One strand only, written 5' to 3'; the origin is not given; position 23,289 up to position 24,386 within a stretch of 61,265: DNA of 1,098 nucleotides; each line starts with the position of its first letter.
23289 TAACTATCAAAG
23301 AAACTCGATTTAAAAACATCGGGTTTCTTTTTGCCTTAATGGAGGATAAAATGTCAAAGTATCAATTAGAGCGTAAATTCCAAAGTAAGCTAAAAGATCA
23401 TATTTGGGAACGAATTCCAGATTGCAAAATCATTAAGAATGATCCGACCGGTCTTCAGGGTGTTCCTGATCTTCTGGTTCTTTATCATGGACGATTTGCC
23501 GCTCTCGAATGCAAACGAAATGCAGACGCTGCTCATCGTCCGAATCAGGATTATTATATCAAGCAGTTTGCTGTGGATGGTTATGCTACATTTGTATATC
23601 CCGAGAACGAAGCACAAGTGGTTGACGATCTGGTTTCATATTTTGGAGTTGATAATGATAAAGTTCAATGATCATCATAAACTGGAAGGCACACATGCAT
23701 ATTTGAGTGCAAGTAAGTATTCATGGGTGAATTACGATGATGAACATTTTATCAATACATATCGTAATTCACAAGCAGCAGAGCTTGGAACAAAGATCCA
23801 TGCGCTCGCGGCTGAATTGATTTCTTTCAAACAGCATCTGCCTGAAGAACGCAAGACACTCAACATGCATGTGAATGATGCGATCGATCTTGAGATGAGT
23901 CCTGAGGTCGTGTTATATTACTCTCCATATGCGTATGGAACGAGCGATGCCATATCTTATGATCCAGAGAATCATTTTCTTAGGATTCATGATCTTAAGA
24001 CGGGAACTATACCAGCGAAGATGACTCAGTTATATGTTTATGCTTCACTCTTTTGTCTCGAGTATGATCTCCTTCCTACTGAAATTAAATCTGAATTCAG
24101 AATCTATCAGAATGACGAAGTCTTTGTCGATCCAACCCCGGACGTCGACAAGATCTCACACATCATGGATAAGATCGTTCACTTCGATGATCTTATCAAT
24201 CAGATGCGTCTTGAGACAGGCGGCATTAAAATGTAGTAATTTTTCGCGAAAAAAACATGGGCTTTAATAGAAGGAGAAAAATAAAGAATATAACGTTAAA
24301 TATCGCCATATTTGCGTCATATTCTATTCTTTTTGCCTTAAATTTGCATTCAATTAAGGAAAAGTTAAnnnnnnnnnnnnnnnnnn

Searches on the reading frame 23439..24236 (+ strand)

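Call 94: search_protein_families(library=pfam, proteins=[window:23439-24236:+], max_evalue=0.001)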
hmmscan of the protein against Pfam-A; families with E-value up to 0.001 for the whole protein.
window:23439-24236:+ (265 aa): 1 family
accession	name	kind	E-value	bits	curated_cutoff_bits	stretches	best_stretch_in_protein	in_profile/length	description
PF10926.14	DUF2800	-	0.00042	20.1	21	0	160-212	113-167/368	Protein of unknown function (DUF2800)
